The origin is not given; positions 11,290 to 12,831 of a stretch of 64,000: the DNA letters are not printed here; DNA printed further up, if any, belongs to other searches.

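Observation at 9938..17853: Putative polyprenol-phosphate/GT-C protein O-glycosylation module bracketing secreted Ser/Thr-rich and repeat proteins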

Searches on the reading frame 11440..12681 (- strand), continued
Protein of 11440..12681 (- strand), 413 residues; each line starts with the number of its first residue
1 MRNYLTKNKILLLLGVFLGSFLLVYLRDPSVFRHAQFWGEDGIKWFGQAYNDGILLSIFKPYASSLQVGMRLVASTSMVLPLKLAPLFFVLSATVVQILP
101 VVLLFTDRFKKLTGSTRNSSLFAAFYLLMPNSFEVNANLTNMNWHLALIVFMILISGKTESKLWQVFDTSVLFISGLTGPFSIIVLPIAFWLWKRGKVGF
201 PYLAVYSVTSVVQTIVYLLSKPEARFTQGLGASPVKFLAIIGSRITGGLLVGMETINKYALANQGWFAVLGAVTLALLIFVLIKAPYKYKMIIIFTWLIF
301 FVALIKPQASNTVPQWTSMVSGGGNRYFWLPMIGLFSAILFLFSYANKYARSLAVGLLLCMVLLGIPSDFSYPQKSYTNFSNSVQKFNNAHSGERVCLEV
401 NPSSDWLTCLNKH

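Call 50: search_protein_families(library=pfam, proteins=[L002:7221-8564:+, L002:6271-7074:+, L005:11359-13062:+, L005:13138-13692:+, L005:13694-15427:+, L006:11304-13022:+], max_evalue=0.05)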
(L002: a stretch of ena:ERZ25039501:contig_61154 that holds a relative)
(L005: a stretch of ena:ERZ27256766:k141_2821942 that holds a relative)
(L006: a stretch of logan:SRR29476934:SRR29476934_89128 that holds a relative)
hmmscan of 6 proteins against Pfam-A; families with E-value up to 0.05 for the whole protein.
L002:7221-8564:+ (447 aa): 0 families

L002:6271-7074:+ (267 aa): 2 families
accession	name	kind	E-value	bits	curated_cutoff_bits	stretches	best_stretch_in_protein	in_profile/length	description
PF00535.33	Glycos_transf_2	-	2.8e-19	70.1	23.3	1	1-158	4-165/168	Glycosyl transferase family 2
PF13704.12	Glyco_tranf_2_4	-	0.0017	19.3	27.5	1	5-80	2-80/98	Glycosyl transferase family 2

L005:11359-13062:+ (567 aa): 0 families

L005:13138-13692:+ (184 aa): 0 families

L005:13694-15427:+ (577 aa): 5 families
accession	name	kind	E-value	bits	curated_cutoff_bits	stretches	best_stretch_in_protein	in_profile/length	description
PF13517.12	FG-GAP_3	-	1.4e-09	38.8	26.9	2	475-541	1-60/61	FG-GAP-like repeat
PF01839.29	FG-GAP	-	4.6e-06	26.8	22.1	0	474-491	8-25/37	FG-GAP repeat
PF23167.1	DUF7057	-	0.00016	22.2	27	0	409-431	39-61/130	Domain of unknown function (DUF7057)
PF16743.10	PliI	-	0.0024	18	27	0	412-439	60-86/123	Periplasmic lysozyme inhibitor of I-type lysozyme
PF25292.1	Beta-prop_CGLA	-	0.028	14.4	26.8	0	478-553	145-217/316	Lambda-carrageenase beta-propeller domain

L006:11304-13022:+ (572 aa): 2 families
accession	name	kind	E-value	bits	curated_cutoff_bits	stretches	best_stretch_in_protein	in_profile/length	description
PF13231.12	PMT_2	-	2.4e-05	25.1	26.1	1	222-342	25-150/160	Dolichyl-phosphate-mannose-protein mannosyltransferase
PF07907.16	YibE_F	-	0.014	15.4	27.2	1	455-552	3-95/241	YibE/F-like protein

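Call 59: find_related_loci(query=A6, collection=genome_contigs, flank=10000)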
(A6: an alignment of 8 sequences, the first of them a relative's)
Query A6 (432 aa) in genome_contigs; peptide patterns used: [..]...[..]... (x = any residue, [..] = any of these).
413 stretches matched a pattern; 392 encode a relative of the query (tblastn E <= 1e-3); the best 80 are kept; 80 distinct loci.
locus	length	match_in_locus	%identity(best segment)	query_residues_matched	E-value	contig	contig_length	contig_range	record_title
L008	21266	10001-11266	45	7-432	1e-108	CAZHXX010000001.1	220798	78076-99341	MAG TPA_asm: uncultured Candidatus Saccharibacteria bacterium isolate SRP257259_co1_389 genome assembly, contig: NODE_38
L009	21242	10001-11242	45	11-432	2e-104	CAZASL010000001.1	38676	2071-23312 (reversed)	MAG TPA_asm: uncultured Candidatus Saccharibacteria bacterium isolate SRP200132_co1_490 genome assembly, contig: NODE_17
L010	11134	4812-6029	41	23-432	1e-83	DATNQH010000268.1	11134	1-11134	MAG TPA_asm: Leptolyngbyaceae cyanobacterium isolate SMAG_U16502 k141_214455, whole genome shotgun sequence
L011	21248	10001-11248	39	12-432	2e-83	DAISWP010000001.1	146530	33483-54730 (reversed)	MAG TPA_asm: Candidatus Saccharibacteria bacterium isolate CTOTU2456 NODE_48_length_146530_cov_5.268189, whole genome sh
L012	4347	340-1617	35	5-431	5e-82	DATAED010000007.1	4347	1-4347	MAG TPA_asm: Ktedonobacterales bacterium isolate SMAG_U6768 k141_3452721, whole genome shotgun sequence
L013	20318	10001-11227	41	23-432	8e-81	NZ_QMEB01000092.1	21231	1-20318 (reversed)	Brasilonema bromeliae SPC951 NODE_1487_length_21231_cov_4.636239, whole genome shotgun sequence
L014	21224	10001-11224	36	21-432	4e-80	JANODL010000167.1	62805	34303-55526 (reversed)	MAG: Acidobacteriota bacterium isolate VAR_17_metabat_128 VAR_17_k141_1389908, whole genome shotgun sequence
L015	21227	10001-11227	40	23-432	2e-79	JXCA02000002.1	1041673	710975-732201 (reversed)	Scytonema tolypothrichoides VB-61278 scaffold_001, whole genome shotgun sequence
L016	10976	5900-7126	39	23-432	9e-79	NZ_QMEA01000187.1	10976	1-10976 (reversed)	Brasilonema sp. UFV-L1 scaffold187_cov14, whole genome shotgun sequence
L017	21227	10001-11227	40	23-432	8e-79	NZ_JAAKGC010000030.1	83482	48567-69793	Aetokthonos hydrillicola CCALA 1050 contig_46, whole genome shotgun sequence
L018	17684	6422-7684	38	9-432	1e-77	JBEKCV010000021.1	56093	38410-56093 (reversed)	MAG: Thermodesulfovibrionales bacterium isolate SPRUCE 168 SPRUCE_168_21, whole genome shotgun sequence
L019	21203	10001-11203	39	31-432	1e-75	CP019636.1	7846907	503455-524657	Nostocales cyanobacterium HT-58-2, complete sequence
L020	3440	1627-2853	37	19-424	5e-76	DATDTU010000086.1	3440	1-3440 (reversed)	MAG TPA_asm: Patescibacteria group bacterium isolate SMAG_U8039 k141_1251188, whole genome shotgun sequence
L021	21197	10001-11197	39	31-432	8e-76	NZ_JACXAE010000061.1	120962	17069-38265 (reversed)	Iningainema tapete BLCC-T55 NODE_32_length_120962_cov_25.467304, whole genome shotgun sequence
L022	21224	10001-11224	37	23-432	4e-75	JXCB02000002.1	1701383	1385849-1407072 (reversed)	Tolypothrix campylonemoides VB511288 scaffold_001, whole genome shotgun sequence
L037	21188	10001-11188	37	27-432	7e-68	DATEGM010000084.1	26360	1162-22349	MAG TPA_asm: Terriglobales bacterium isolate SMAG_U8785 k141_1759136, whole genome shotgun sequence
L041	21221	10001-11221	37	27-432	2e-65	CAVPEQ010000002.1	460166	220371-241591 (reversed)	MAG: uncultured Acidobacteriota bacterium isolate MFD10113.bin.2.25 genome assembly, contig: contig_14859, whole genome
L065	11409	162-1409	34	16-432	1e-60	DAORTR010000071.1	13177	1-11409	MAG TPA_asm: Pyrinomonadaceae bacterium isolate AMR_MDS_5286 NODE_4654_length_13177_cov_7.039095, whole genome shotgun s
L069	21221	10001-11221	36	27-432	2e-59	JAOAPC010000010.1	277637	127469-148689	MAG: Acidobacteriaceae bacterium isolate RYN_4 scaffold_2254298, whole genome shotgun sequence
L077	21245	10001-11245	34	16-432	4e-58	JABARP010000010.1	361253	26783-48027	MAG: Pyrinomonadaceae bacterium isolate Bin_6R c_000000000097, whole genome shotgun sequence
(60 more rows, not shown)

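Call 63: search_protein_families(library=pfam, proteins=[L014:8815-9801:-, L065:3052-3762:-, L077:13605-15017:-, L021:11199-11879:+, L022:12795-13589:+, L069:12781-13707:-, L041:13796-14815:-, L037:4712-7264:+, L017:12904-13692:-, L009:518-1729:+], max_evalue=0.001)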
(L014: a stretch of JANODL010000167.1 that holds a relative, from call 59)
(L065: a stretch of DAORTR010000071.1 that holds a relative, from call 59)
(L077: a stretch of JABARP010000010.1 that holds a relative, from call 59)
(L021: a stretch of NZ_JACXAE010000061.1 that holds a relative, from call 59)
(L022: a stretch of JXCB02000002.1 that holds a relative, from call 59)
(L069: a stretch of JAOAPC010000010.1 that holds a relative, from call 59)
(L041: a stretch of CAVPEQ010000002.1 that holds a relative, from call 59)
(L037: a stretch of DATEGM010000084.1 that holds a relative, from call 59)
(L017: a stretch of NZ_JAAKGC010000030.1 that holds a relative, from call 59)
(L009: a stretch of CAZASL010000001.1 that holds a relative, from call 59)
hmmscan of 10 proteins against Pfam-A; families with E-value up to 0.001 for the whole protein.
L014:8815-9801:- (328 aa): 5 families
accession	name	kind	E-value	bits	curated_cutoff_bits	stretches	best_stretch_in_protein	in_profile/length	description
PF13489.12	Methyltransf_23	-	3e-23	82.8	27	1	113-257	14-163/164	Methyltransferase domain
PF08241.18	Methyltransf_11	-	5.5e-08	33.8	21.2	1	125-210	1-94/95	Methyltransferase domain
PF13847.12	Methyltransf_31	-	2.1e-06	27.9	27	1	122-213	5-111/145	Methyltransferase domain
PF13649.12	Methyltransf_25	-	3.1e-05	25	27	0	124-205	1-95/97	Methyltransferase domain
PF08242.18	Methyltransf_12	-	3.5e-05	24.9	30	1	125-204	1-93/98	Methyltransferase domain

L065:3052-3762:- (236 aa): 1 family
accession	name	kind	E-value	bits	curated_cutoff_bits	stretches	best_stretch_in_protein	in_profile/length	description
PF01694.28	Rhomboid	-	7.1e-32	111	22.6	1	85-229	4-139/143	Rhomboid domain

L077:13605-15017:- (470 aa): 1 family
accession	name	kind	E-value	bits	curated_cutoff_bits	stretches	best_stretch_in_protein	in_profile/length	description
PF00375.23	SDF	-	6.4e-112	374.8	27.9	1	35-454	1-386/387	Sodium:dicarboxylate symporter family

L021:11199-11879:+ (226 aa): 12 families
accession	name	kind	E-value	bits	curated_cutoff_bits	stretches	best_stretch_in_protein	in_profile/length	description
PF13649.12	Methyltransf_25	-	9.2e-15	55.6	27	1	46-138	1-97/97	Methyltransferase domain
PF13847.12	Methyltransf_31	-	1.9e-14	54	27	1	44-152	5-119/145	Methyltransferase domain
PF13489.12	Methyltransf_23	-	5.6e-13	49.4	27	1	32-192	12-160/164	Methyltransferase domain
PF08242.18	Methyltransf_12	-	1.7e-11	45.2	30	1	47-140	1-98/98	Methyltransferase domain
PF08241.18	Methyltransf_11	-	3.8e-11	43.9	21.2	1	47-141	1-94/95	Methyltransferase domain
PF05175.20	MTS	-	2.4e-08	34.3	23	1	28-98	22-89/170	Methyltransferase small domain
PF12847.13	Methyltransf_18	-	1.2e-06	29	27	1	33-149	5-122/151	Methyltransferase domain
PF05401.17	NodS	-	1.4e-06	28.8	24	1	44-143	45-145/201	Nodulation protein S (NodS)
PF06325.19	PrmA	-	8.4e-06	25.9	22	1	33-88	152-207/296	Ribosomal protein L11 methyltransferase (PrmA)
PF01739.24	CheR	-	2.3e-05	24.3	27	0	91-141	119-172/195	CheR methyltransferase, SAM binding domain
PF02390.23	Methyltransf_4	-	0.0001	22.3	24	0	45-98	4-59/173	Putative methyltransferase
PF13679.12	Methyltransf_32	-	0.00015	22.2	27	1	42-88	25-75/143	Methyltransferase domain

L022:12795-13589:+ (264 aa): 2 families
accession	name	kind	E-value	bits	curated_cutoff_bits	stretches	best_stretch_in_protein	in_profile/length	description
PF01522.26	Polysacc_deac_1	-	5.2e-14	52.7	23.1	1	43-135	20-122/124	Polysaccharide deacetylase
PF11959.13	DUF3473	-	4.4e-06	27.1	29.6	1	158-245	21-115/130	Domain of unknown function (DUF3473)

L069:12781-13707:- (308 aa): 4 families
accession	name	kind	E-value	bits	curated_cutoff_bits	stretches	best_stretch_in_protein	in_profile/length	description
PF02153.23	PDH_N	-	2.9e-32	111.8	26.5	1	18-151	1-131/154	Prephenate dehydrogenase, nucleotide-binding domain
PF20463.3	PDH_C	-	2.1e-16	60.6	22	1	179-275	2-97/102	Prephenate dehydrogenase, dimerization domain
PF03807.23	F420_oxidored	-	1.4e-08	35.7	21.6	1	5-95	1-91/94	NADP oxidoreductase coenzyme F420-dependent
PF03446.21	NAD_binding_2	-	2.9e-05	24.6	21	1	5-112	1-109/161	NAD binding domain of 6-phosphogluconate dehydrogenase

L041:13796-14815:- (339 aa): 3 families
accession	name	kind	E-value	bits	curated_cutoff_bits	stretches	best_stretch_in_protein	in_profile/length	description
PF00793.26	DAHP_synth_1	-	1.3e-75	254.2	25.5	1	83-326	4-260/270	DAHP synthetase I family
PF18152.6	DAHP_snth_FXD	-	2.4e-16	59.7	27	1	1-66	1-66/67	DAHP synthase ferredoxin-like domain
PF03102.20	NeuB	-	3.5e-10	40.2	22.1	1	140-338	50-240/241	NeuB family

L037:4712-7264:+ (850 aa): 11 families
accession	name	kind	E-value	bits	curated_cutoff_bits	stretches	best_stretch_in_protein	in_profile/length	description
PF00535.33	Glycos_transf_2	-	1.1e-52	178.8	23.3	2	333-492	1-166/168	Glycosyl transferase family 2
PF10111.15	Glyco_tranf_2_2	-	3e-21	76.6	27.3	2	611-788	22-202/276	Glycosyltransferase like family 2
PF13641.12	Glyco_tranf_2_3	-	4.5e-20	73.1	27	2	586-803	2-212/230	Glycosyltransferase like family 2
PF13489.12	Methyltransf_23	-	2.4e-12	47.3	27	1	50-165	20-125/164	Methyltransferase domain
PF08242.18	Methyltransf_12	-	7.7e-09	36.6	30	1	57-136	1-89/98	Methyltransferase domain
PF13632.12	Glyco_trans_2_3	-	1.2e-08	35.4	27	1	740-808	62-128/198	Glycosyl transferase family group 2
PF13649.12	Methyltransf_25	-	1.4e-08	35.7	27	1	57-138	2-92/97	Methyltransferase domain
PF08241.18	Methyltransf_11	-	1.4e-07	32.5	21.2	1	57-135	1-83/95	Methyltransferase domain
PF13712.12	Glyco_tranf_2_5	-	4.6e-07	30.2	27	1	656-795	46-180/210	Glycosyltransferase like family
PF13847.12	Methyltransf_31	-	2.8e-05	24.3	27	0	54-125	5-89/145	Methyltransferase domain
PF02709.20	Glyco_transf_7C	-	0.00058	19.9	23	0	746-797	15-67/78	N-terminal domain of galactosyltransferase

L017:12904-13692:- (262 aa): 4 families
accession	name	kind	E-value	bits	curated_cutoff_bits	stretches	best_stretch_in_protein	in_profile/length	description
PF00535.33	Glycos_transf_2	-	1.4e-30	106.9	23.3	1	9-171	2-163/168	Glycosyl transferase family 2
PF10111.15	Glyco_tranf_2_2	-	5.2e-10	39.7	27.3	1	9-112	2-104/276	Glycosyltransferase like family 2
PF13641.12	Glyco_tranf_2_3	-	1.3e-09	38.9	27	1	7-115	3-114/230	Glycosyltransferase like family 2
PF13704.12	Glyco_tranf_2_4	-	2.5e-05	25.1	27.5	1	15-99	2-81/98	Glycosyl transferase family 2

L009:518-1729:+ (403 aa): 5 families
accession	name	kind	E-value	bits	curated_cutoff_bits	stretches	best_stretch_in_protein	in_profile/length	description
PF00005.33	ABC_tran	-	1.1e-23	84.8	25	1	48-179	1-135/137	ABC transporter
PF14524.12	Wzt_C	-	1.2e-15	58.2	30.4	1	263-385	3-135/143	Wzt C-terminal domain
PF13304.12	AAA_21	-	2.7e-06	28.1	27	1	60-106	1-47/304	AAA domain, putative AbiEii toxin, Type IV TA system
PF02463.25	SMC_N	-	1.7e-05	24.8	40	0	58-76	24-42/220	RecF/RecN/SMC N terminal domain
PF13555.12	AAA_29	-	0.00041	20.5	27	1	52-92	16-55/61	P-loop containing region of AAA domain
